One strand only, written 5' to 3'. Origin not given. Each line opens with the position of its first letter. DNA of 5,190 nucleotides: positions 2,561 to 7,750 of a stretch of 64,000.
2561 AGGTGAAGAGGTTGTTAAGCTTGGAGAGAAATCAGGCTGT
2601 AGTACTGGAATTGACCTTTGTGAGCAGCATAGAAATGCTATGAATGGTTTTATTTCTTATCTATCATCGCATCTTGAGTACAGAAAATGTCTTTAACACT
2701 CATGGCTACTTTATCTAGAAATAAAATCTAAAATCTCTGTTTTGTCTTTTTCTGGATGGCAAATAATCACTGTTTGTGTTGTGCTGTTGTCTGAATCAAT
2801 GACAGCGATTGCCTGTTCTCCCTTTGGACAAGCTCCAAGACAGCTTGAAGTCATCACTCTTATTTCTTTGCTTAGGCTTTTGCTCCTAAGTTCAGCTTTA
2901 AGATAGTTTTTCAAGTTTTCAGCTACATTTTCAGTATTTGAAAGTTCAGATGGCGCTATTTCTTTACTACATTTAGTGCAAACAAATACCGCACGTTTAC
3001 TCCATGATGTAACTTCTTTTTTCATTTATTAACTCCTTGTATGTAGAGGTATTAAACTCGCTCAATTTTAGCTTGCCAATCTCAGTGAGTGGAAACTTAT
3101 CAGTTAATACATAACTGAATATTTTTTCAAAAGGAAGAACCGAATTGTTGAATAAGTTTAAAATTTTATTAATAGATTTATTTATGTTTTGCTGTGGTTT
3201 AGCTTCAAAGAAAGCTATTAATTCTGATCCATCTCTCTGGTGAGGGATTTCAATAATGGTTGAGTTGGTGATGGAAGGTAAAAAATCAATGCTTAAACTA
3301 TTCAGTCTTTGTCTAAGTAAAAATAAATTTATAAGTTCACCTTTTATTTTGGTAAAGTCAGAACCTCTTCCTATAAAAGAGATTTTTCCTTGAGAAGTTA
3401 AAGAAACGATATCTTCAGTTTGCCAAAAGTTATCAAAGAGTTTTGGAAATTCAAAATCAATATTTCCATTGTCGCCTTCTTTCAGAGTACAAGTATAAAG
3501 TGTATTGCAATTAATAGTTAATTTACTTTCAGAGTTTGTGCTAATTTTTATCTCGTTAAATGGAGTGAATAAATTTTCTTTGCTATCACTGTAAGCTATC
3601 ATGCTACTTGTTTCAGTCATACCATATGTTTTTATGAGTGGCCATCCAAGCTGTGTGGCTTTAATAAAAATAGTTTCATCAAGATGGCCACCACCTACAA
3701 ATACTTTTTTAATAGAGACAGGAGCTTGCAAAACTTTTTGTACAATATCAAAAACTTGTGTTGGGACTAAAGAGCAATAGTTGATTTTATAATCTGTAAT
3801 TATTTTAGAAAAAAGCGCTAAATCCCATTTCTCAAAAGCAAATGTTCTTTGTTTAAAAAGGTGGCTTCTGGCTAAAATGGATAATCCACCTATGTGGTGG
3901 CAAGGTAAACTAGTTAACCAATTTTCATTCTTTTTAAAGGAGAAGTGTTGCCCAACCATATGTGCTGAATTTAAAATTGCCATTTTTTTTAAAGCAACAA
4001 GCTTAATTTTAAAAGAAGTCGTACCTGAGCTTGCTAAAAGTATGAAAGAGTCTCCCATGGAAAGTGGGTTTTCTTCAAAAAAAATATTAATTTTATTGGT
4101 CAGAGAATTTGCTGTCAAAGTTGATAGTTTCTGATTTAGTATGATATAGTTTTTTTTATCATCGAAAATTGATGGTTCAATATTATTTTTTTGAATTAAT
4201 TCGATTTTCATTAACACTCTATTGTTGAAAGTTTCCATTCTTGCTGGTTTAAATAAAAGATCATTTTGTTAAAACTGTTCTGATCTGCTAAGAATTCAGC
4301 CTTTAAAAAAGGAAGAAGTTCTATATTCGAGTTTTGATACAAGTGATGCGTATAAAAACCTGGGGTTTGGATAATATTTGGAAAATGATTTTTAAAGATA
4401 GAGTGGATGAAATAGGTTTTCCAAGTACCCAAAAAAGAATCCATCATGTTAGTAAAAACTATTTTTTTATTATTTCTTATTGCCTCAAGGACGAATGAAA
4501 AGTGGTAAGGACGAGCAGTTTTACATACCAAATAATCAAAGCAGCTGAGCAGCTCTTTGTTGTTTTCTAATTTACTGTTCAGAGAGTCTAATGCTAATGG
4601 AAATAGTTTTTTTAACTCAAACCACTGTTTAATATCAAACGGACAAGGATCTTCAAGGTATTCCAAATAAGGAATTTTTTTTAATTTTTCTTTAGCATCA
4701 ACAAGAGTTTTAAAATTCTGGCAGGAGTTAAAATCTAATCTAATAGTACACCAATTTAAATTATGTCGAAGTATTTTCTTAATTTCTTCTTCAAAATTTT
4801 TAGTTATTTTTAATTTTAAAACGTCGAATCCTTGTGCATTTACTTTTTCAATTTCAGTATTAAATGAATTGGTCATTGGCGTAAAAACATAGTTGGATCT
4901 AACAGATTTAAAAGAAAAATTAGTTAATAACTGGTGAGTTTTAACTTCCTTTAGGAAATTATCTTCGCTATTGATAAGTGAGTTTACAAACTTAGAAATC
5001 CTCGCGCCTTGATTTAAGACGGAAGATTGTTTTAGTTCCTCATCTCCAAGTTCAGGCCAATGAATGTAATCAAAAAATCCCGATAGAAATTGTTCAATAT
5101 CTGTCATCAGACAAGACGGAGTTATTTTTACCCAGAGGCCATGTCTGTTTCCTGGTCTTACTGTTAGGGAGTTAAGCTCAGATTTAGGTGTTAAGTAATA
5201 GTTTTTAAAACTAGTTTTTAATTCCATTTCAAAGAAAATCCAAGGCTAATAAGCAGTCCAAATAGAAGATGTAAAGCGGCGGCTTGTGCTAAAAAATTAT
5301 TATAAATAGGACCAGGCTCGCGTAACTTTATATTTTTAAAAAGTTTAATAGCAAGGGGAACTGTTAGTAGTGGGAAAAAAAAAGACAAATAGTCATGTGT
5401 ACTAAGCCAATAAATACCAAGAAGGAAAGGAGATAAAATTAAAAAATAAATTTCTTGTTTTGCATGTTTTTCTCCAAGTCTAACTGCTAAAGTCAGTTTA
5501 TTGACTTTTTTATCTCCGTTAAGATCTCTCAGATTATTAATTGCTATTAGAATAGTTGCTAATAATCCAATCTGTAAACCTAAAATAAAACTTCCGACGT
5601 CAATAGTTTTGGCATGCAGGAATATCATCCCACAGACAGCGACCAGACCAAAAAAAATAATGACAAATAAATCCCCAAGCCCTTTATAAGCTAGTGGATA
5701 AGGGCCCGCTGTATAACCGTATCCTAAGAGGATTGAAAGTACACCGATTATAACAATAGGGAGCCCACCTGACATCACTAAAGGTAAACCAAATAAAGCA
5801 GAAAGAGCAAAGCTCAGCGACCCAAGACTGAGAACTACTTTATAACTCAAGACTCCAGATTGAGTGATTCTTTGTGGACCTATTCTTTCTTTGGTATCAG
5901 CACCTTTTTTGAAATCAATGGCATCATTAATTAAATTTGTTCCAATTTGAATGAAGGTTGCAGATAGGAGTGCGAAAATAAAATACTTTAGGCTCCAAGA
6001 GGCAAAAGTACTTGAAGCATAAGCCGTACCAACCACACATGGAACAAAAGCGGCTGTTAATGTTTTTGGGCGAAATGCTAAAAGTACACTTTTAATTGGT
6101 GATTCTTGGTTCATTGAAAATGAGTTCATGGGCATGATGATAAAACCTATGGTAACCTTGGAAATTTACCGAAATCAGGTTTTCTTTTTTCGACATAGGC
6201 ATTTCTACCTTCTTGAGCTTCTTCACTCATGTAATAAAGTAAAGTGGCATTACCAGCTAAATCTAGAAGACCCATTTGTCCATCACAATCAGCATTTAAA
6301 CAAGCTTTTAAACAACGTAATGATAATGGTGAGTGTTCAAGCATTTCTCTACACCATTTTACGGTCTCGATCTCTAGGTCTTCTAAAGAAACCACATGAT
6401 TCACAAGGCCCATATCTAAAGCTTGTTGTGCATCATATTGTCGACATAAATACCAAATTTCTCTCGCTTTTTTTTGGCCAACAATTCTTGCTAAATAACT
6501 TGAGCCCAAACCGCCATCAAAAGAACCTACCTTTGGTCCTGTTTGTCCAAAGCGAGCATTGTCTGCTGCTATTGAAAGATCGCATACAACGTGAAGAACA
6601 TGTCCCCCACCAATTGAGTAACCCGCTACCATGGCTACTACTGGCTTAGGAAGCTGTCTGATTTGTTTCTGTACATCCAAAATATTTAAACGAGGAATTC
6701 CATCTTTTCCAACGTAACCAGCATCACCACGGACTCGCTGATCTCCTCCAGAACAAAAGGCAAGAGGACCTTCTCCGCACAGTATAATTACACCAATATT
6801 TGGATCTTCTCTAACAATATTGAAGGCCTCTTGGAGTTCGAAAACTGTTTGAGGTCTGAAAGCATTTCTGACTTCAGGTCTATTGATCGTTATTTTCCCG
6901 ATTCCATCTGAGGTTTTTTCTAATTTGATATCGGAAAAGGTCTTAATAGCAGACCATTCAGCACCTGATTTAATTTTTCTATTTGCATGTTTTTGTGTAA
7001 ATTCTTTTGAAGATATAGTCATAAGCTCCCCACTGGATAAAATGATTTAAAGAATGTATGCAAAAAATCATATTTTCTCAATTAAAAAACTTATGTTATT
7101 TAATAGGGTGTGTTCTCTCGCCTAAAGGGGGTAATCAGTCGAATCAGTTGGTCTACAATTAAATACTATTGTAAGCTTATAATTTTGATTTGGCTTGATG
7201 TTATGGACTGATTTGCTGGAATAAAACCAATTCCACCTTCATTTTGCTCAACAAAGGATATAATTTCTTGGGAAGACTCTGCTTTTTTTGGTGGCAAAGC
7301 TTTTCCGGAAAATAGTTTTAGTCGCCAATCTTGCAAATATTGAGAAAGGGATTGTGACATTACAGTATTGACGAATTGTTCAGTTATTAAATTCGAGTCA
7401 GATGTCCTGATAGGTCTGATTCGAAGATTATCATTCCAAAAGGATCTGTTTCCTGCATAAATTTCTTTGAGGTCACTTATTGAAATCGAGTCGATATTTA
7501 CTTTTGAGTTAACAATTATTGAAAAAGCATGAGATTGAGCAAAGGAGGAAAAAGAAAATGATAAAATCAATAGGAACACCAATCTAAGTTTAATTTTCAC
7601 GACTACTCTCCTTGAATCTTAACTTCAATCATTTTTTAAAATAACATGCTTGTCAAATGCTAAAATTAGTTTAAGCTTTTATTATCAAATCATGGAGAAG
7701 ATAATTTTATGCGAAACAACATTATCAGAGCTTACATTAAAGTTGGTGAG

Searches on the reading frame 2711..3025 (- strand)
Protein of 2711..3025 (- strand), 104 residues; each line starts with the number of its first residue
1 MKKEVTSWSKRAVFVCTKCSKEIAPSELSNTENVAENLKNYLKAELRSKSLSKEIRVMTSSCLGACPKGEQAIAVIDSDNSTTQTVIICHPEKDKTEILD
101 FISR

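Call 58: search_protein_families(library=pfam, proteins=[window:2711-3025:-], max_evalue=0.001)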
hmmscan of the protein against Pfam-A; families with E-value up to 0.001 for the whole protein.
window:2711-3025:- (104 aa): 1 family
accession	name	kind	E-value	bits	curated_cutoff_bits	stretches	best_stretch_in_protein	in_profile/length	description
PF07845.16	DUF1636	-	5.4e-07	30.5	31.6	1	13-102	1-87/117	Protein of unknown function (DUF1636)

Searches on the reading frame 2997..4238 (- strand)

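Call 6: search_protein_families(library=pfam, proteins=[window:2997-4238:-], max_evalue=0.001)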
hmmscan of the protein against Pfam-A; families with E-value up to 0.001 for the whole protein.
window:2997-4238:- (413 aa): 1 family
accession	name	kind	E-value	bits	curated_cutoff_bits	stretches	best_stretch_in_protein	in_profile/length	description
PF00501.34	AMP-binding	-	8.2e-16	58.2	29.9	1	54-219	154-333/384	AMP-binding enzyme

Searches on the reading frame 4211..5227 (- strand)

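Call 6: search_protein_families(library=pfam, proteins=[window:4211-5227:-], max_evalue=0.001)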
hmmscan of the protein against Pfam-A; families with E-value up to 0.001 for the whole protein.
window:4211-5227:- (338 aa): 2 families
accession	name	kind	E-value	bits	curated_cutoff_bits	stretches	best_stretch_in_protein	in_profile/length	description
PF22015.1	OSBS_N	-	1.6e-06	28.2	27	1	7-79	3-63/78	O-succinylbenzoate synthase, N-terminal domain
PF13378.12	MR_MLE_C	-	5.7e-06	26.6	29.4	1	125-227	5-115/219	Enolase C-terminal domain-like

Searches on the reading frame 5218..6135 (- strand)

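Call 6: search_protein_families(library=pfam, proteins=[window:5218-6135:-], max_evalue=0.001)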
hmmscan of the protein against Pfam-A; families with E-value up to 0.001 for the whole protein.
window:5218-6135:- (305 aa): 1 family
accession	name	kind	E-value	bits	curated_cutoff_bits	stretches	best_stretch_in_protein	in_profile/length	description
PF01040.23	UbiA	-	1.3e-32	113.5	34.2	1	30-271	2-234/250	UbiA prenyltransferase family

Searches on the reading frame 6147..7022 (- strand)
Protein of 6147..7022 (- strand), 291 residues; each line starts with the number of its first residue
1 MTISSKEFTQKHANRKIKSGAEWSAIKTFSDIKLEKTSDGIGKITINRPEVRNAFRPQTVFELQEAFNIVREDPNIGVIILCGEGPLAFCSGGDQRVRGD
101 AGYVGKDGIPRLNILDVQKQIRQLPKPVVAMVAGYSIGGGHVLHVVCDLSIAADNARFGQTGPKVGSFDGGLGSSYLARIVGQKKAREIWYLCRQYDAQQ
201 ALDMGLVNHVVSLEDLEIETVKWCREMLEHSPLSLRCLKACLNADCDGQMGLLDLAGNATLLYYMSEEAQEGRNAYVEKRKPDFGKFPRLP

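Call 6: search_protein_families(library=pfam, proteins=[window:6147-7022:-], max_evalue=0.001)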
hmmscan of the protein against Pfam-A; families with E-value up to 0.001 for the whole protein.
window:6147-7022:- (291 aa): 2 families
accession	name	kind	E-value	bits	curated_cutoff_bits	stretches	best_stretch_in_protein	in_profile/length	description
PF00378.25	ECH_1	-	1.1e-75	254.7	27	1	37-285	2-249/251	Enoyl-CoA hydratase/isomerase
PF16113.10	ECH_2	-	1.2e-20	74.7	27.2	1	42-217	2-178/335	Enoyl-CoA hydratase/isomerase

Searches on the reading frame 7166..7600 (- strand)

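Call 6: search_protein_families(library=pfam, proteins=[window:7166-7600:-], max_evalue=0.001)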
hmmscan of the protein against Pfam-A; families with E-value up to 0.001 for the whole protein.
window:7166-7600:- (144 aa): 1 family
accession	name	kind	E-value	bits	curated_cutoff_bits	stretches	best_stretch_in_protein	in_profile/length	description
PF12849.12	PBP_like_2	-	6.8e-07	29.7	27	1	25-135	93-192/267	PBP superfamily domain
